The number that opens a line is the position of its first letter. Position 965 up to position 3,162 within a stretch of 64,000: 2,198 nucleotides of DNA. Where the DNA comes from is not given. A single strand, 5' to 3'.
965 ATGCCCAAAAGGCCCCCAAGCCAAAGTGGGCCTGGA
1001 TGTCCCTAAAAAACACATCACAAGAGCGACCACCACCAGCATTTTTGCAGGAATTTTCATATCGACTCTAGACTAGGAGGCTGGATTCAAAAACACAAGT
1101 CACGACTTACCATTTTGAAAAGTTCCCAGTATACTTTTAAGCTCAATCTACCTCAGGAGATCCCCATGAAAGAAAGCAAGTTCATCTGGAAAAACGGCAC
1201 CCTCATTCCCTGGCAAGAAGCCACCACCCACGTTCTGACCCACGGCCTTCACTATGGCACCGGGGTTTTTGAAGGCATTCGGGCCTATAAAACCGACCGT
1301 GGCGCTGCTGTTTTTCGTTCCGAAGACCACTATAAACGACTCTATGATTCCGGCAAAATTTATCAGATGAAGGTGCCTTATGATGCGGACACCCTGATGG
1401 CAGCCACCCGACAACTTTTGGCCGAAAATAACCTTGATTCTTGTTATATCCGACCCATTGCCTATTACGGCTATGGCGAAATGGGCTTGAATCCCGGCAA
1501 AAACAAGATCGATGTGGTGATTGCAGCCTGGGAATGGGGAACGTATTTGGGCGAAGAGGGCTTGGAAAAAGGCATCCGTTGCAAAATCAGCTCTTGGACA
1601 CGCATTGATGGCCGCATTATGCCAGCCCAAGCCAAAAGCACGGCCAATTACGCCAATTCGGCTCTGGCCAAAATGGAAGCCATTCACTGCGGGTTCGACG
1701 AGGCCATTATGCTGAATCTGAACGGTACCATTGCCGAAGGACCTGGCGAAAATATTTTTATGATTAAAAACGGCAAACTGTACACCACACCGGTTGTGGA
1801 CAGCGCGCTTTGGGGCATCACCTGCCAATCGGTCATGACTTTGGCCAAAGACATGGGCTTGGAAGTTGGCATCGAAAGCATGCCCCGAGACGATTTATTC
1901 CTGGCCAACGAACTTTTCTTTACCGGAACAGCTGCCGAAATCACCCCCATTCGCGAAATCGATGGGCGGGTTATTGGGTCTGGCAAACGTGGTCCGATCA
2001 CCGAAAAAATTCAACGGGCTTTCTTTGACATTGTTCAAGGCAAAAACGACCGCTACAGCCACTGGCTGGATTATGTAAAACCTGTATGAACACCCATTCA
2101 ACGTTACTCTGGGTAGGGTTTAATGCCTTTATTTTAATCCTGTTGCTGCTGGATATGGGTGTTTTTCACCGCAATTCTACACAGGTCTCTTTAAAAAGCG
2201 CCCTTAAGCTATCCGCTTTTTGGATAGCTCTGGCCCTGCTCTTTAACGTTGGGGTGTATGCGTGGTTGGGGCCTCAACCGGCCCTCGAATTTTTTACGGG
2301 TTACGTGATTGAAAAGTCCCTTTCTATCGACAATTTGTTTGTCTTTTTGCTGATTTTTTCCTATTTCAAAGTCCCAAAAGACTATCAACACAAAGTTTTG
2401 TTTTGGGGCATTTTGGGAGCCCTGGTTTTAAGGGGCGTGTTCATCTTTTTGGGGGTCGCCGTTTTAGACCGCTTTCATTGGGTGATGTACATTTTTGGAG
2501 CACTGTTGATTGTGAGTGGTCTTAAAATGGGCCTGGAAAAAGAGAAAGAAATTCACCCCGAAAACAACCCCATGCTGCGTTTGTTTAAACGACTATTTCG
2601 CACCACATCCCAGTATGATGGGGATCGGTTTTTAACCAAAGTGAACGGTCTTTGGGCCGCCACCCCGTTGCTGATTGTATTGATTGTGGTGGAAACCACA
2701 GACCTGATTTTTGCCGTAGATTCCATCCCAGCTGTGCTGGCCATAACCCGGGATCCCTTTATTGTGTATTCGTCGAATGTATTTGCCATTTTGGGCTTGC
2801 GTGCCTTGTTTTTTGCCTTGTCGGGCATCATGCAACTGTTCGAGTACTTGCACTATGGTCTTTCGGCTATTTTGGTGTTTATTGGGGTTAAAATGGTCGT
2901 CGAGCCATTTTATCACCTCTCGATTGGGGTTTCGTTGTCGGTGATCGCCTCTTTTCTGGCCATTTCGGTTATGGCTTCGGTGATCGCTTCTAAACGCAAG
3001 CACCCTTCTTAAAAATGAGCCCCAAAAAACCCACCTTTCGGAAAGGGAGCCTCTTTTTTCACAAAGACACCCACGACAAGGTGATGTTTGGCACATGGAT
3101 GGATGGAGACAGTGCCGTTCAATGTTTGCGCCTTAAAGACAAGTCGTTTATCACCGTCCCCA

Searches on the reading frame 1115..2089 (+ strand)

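Call 56: search_protein_families(library=pfam, proteins=[window:1115-2089:+], max_evalue=0.001)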
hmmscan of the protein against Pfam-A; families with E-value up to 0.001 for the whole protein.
window:1115-2089:+ (324 aa): 1 family
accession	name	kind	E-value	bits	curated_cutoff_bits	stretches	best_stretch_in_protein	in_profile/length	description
PF01063.24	Aminotran_4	-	9e-46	156.9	28.5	1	50-282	1-223/223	Amino-transferase class IV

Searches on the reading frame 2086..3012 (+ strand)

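Call 56: search_protein_families(library=pfam, proteins=[window:2086-3012:+], max_evalue=0.001)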
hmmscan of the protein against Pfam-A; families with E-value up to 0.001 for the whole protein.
window:2086-3012:+ (308 aa): 1 family
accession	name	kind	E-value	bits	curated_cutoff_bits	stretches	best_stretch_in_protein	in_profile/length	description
PF03741.22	TerC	-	1.3e-53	181.8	27.8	1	70-273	1-177/178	Integral membrane protein TerC family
